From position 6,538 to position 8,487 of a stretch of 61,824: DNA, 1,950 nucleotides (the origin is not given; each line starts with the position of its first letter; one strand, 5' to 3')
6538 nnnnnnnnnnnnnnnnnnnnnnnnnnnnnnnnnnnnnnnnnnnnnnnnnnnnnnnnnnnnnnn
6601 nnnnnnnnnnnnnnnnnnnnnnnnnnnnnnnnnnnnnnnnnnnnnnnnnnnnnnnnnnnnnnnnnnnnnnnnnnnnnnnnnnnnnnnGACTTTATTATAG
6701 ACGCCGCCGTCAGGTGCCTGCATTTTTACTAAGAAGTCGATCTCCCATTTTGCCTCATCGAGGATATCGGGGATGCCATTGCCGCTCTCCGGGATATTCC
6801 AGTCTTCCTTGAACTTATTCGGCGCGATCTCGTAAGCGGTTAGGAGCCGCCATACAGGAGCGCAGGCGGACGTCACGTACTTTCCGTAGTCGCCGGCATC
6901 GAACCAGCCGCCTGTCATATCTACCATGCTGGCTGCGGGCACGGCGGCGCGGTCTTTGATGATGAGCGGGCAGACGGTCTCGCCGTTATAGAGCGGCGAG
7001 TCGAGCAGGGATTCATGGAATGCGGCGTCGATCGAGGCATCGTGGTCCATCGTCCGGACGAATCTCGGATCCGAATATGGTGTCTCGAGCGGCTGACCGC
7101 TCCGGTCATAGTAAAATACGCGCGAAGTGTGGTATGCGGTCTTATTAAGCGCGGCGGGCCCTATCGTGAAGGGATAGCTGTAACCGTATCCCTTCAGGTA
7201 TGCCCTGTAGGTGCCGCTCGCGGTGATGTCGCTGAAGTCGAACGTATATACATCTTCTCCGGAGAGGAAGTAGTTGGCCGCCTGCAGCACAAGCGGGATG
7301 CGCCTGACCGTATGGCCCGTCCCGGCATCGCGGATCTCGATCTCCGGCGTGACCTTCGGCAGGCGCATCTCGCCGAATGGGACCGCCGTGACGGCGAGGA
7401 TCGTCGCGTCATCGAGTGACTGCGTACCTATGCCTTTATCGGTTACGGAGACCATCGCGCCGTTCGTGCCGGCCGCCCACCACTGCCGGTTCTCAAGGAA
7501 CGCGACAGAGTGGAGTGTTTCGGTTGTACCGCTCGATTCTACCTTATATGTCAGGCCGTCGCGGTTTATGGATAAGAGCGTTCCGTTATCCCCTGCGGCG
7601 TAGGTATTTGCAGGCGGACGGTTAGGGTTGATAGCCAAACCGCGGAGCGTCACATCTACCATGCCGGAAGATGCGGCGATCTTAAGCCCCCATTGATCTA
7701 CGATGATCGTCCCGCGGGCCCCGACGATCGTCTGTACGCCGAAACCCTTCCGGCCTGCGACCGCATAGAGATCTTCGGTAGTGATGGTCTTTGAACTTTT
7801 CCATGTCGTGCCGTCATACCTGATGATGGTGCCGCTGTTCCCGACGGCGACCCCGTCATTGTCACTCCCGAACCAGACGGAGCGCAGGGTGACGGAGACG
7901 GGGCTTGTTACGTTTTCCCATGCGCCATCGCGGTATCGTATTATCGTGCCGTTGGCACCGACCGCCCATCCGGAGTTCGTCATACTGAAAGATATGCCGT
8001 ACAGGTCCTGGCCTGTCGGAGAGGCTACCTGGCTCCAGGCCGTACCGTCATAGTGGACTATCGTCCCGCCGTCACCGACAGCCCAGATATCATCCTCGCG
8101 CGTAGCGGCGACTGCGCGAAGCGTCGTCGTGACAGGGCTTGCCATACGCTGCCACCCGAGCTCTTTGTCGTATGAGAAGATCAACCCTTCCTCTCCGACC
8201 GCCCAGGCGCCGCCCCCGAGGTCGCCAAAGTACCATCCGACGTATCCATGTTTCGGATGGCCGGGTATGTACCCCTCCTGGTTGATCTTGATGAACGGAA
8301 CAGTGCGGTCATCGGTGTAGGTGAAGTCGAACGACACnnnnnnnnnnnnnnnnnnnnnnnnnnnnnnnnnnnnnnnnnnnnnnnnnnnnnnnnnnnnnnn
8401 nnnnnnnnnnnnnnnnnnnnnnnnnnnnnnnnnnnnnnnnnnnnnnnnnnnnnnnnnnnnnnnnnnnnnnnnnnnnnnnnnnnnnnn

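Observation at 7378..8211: A ~280-aa beta-propeller inserted inside the GH9 N-terminal Ig domain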

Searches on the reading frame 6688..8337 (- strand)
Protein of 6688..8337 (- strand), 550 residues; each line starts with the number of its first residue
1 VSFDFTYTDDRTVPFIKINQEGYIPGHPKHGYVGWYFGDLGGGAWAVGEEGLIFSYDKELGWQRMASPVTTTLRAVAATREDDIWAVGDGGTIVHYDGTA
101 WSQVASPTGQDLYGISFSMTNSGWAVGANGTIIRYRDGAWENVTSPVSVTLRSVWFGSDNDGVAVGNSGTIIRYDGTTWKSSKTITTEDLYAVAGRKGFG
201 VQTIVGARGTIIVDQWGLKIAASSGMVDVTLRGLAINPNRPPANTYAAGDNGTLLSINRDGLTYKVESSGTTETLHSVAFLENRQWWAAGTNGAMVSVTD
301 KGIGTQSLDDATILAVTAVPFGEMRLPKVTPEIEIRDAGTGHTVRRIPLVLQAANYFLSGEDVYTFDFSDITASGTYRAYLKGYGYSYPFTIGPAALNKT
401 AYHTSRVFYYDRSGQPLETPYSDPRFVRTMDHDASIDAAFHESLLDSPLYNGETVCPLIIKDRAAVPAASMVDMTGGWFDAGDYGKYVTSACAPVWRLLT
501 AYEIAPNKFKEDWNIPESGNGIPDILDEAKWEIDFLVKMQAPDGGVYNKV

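Call 10: find_homologous_proteins(query=window:6688-8337:-, max_evalue=0.00001)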
Query seq(550 aa) (550 aa): 447 proteins with E <= 0.00001 among 8000 candidates; the best 120 are listed.
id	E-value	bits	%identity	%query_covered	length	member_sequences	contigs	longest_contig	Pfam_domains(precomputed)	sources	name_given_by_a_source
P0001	2.7e-83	298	58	44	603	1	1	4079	PF00759.26,PF02927.21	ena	-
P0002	1.1e-74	270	39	71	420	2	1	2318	PF00759.26,PF02927.21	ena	-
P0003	9.9e-63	230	30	46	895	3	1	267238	PF17789.8,PF02369.23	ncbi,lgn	ncbi:MAG: hypothetical protein RIT81_38080 [Deltaproteobacteria bacterium]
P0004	1.6e-62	230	37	83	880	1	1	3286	PF00759.26,PF14870.13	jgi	-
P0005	5.7e-62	228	42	24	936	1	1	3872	PF12768.14,PF05345.19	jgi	jgi:hypothetical protein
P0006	4.2e-60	222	36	75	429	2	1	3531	PF00759.26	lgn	-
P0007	7.3e-60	221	30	45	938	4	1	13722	PF14870.13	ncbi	ncbi:MAG: hypothetical protein ACK2T6_04945 [Anaerolineae bacterium]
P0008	1.5e-59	220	33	45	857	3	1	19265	PF22352.3,PF00395.26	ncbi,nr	ncbi:MAG: S-layer homology domain-containing protein [Acidobacteria bacterium]|nr:MAG: S-layer homol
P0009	1.2e-57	214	40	31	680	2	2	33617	PF19193.7,PF14870.13,PF02368.25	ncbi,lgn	-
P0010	3.5e-57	212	39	28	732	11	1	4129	PF02368.25,PF26918.1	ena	-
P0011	1.0e-56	211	34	46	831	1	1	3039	-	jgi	jgi:hypothetical protein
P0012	1.3e-55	207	29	43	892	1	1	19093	PF02369.23,PF26198.1,PF09134.17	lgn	-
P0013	1.8e-55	207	39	31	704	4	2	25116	-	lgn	-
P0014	5.8e-54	202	33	46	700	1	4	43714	-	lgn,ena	-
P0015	6.2e-53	198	33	47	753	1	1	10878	-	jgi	jgi:photosystem II stability/assembly factor-like uncharacterized protein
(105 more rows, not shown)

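Call 18: find_encoding_contigs(protein=P0001, flank=10000, max_places=4)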
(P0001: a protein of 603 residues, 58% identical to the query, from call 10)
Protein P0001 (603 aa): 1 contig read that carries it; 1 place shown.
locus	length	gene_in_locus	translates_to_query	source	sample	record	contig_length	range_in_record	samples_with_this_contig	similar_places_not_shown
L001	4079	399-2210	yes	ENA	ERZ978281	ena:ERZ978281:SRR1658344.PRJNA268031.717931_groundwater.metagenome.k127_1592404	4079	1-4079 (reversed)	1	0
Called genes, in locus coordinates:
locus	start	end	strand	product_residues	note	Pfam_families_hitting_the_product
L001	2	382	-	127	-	?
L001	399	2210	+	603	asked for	PF02927:CelD_N, PF00759:Glyco_hydro_9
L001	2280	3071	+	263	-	PF00731:AIRC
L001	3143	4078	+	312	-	?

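Call 19: find_encoding_contigs(protein=P0004, flank=10000, max_places=4)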
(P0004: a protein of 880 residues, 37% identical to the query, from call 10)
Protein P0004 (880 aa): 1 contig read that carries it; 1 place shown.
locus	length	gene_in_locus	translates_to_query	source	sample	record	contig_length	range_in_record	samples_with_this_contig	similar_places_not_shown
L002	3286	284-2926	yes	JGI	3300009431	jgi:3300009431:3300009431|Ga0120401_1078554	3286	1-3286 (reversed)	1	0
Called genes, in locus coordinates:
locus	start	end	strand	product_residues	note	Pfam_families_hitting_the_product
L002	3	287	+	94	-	?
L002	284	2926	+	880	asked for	PF14870:PSII_BNR, PF00759:Glyco_hydro_9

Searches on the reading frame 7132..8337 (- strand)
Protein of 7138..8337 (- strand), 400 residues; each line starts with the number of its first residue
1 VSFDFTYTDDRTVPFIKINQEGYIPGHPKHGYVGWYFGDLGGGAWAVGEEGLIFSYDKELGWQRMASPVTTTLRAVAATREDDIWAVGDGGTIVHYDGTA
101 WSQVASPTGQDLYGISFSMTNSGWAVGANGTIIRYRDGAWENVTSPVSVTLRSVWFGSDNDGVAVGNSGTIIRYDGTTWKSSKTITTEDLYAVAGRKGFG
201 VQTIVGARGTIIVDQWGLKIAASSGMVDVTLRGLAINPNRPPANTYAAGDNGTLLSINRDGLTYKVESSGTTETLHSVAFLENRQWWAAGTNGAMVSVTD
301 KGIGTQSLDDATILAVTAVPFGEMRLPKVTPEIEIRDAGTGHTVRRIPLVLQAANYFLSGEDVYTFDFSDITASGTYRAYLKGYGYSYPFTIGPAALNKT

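Call 8: search_protein_families(library=pfam, proteins=[window:7138-8337:-], max_evalue=1)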
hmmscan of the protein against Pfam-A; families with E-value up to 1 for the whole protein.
seq(400 aa): 4 families
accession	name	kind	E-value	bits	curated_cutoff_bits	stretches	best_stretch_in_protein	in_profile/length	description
PF14870.12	PSII_BNR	-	2.9e-13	50.2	27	3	43-135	200-302/303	Photosynthesis system II assembly factor YCF48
PF02927.20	CelD_N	-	4.3e-10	40.7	24.6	2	332-380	33-80/86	Cellulase N-terminal ig-like domain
PF23414.1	Beta-prop_EML_2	-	0.0023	17.8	90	1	231-301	1-68/266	Echinoderm microtubule-associated protein second beta-propeller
PF12768.13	Rax2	-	0.0041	17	28.8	1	68-111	120-169/254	Rax2 C-terminal beta propeller domain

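Call 72: predict_structure(alignment_id=A5)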
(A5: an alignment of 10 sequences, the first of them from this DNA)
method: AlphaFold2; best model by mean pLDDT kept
length: 394 residues; sequences in the alignment: 10
mean_pLDDT: 88.2   pTM: 0.87
mean pLDDT of the five models: 88.2, 88.2, 87.2, 86.9, 84.0
residues with pLDDT >= 90: 233; 70-90: 120; 50-70: 37; < 50: 4
segments of 3 or more residues with pLDDT < 50: none
pLDDT, mean of each block of 10 residues (from residue 1): 80 62 75 81 94 93 97 91 96 97 97 93 95 97 95 94 95 94 88 89 89 90 92 74 93 84 96 85 96 91 95 69 88 94 78 81 89 89 79 50
secondary structure, 60 per line:
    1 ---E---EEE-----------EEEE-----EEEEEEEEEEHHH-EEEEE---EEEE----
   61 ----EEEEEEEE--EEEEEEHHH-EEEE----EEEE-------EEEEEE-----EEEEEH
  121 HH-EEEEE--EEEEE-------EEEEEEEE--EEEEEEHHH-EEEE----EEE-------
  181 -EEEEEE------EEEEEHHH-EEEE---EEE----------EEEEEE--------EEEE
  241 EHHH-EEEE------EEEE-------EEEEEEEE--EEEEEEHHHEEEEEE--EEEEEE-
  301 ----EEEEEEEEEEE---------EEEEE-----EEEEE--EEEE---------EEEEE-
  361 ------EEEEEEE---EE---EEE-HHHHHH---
elements in order: E8-10 E22-25 E31-40 E45-49 E53-56 E65-72 E75-80 E85-88 E93-96 E104-109 E115-119 E124-128 E131-135 E143-150 E153-158 E163-166 E171-173 E182-187 E194-198 E203-206 E210-212 E223-228 E237-241 E246-249 E256-259 E267-274 E277-282 E286-291 E294-299 E305-315 E325-329 E335-339 E342-345 E355-359 E367-373 E382-384 H386-391

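Call 74: fold_search(model_id=the predicted structure, library=pdb)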
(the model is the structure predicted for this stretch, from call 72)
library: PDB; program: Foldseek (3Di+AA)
matches with E <= 10: 1899; with E <= 0.001: 1379
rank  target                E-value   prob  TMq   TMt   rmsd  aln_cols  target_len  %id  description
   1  7bid                  2.9e-11  1.00  0.59  0.79   3.2       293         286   14  Crystal structure of v31WRAP-T, a 7-bladed designer protein (released 2021-09-22)
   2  7ay1_E                3.5e-10  1.00  0.54  0.37  18.9       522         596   10  Cryo-EM structure of USP1-UAF1 bound to mono-ubiquitinated FANCD2, and FANCI (released 2021-03-24)
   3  5k1a_H                3.9e-10  1.00  0.55  0.37  19.1       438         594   10  Crystal structure of the UAF1-USP12 complex in C2 space group (released 2016-07-20)
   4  7bie_A                1.1e-09  1.00  0.53  0.72   8.7       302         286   14  Crystal structure of nvWrap-T, a 7-bladed symmetric propeller (released 2021-09-22)
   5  7ay0_C                1.2e-09  1.00  0.56  0.44  18.7       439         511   11  Crystal structure of truncated USP1-UAF1 (released 2021-03-24)
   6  5yzv_D                1.4e-09  1.00  0.53  0.72  11.4       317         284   17  Biophysical and structural characterization of the thermostable WD40 domain of a prokaryotic protein, Thermomonospora  (released 2018-10-03)
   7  5k1a_B                1.5e-09  1.00  0.55  0.37  19.4       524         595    9  Crystal structure of the UAF1-USP12 complex in C2 space group (released 2016-07-20)
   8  7ay0_A                2.0e-09  1.00  0.56  0.44  19.4       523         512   10  Crystal structure of truncated USP1-UAF1 (released 2021-03-24)
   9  5k1a_D                2.8e-09  1.00  0.52  0.36  18.8       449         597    9  Crystal structure of the UAF1-USP12 complex in C2 space group (released 2016-07-20)
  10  8a9j_E                2.8e-09  1.00  0.53  0.37  19.7       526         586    9  Cryo-EM structure of USP1-UAF1 bound to FANCI and mono-ubiquitinated FANCD2 without ML323 (consensus reconstruction) (released 2022-10-12)
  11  7big_A                3.2e-09  1.00  0.52  0.71  13.1       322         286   13  Crystal structure of v13WRAP-T, a 7-bladed designer protein (released 2021-09-22)
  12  2ymu_A                3.2e-09  1.00  0.51  0.36  17.6       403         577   12  Structure of a highly repetitive propeller structure (released 2012-10-17)
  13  7ay2_A                3.2e-09  1.00  0.53  0.41  19.0       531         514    9  Crystal structure of truncated USP1-UAF1 reacted with ubiquitin-prg (released 2021-03-24)
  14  5l8w_B                3.6e-09  1.00  0.52  0.41  19.4       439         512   10  Structure of USP12-UB-PRG/UAF1 (released 2016-09-28)
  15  7ay2_D                4.1e-09  1.00  0.55  0.44  19.2       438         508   10  Crystal structure of truncated USP1-UAF1 reacted with ubiquitin-prg (released 2021-03-24)
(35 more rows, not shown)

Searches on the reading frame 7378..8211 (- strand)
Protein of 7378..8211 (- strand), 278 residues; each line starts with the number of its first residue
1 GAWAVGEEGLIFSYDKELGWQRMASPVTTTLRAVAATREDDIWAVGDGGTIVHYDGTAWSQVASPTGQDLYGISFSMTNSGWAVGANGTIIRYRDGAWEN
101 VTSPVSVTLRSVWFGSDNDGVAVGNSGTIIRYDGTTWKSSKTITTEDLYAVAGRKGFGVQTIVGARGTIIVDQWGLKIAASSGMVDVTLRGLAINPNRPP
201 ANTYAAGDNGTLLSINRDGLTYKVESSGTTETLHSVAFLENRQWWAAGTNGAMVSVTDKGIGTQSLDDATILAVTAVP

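Call 8: search_protein_families(library=pfam, proteins=[window:7378-8211:-], max_evalue=1)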
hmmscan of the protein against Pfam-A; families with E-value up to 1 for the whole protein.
seq(278 aa): 5 families
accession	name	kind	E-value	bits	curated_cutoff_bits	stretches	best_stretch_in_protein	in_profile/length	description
PF14870.12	PSII_BNR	-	9.9e-14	51.7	27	3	19-93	221-302/303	Photosynthesis system II assembly factor YCF48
PF23414.1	Beta-prop_EML_2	-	0.00049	20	90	1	189-259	1-68/266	Echinoderm microtubule-associated protein second beta-propeller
PF12768.13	Rax2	-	0.0012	18.7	28.8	1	26-69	120-169/254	Rax2 C-terminal beta propeller domain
PF13785.11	DUF4178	-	0.045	14.4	25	1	127-231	3-89/136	Domain of unknown function (DUF4178)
PF10983.13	DUF2793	-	0.87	9.9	27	0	63-103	26-64/87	Protein of unknown function (DUF2793)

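Call 47: search_solved_structures(query=A3, max_evalue=0.1)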
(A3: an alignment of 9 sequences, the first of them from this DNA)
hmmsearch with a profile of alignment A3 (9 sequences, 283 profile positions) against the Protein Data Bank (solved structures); distinct sequences matched with E-value up to 0.1: 7.
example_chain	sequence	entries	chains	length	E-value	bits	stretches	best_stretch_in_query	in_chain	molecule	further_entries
5ojp_A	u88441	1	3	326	7.1e-16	61.6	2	54-266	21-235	Ycf48-like protein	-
5ojr_A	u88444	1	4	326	4.1e-15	59.1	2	54-266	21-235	Ycf48-like protein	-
2xbg_A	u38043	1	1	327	6.8e-15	58.4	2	56-266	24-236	YCF48-LIKE PROTEIN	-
5oj5_A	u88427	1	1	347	1.3e-14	57.5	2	57-266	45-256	Ycf48-like protein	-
5oj3_A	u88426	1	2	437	4e-13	52.6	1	55-141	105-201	Photosystem II stability/assembly factor HCF136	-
8am5_S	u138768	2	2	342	6.2e-11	45.4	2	14-138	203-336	Photosystem II assembly lipoprotein Ycf48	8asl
9ya3_H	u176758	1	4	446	2.9e-10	43.2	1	2-131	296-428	TLAP2 (thioredoxin-like associated protein), TGME49_232130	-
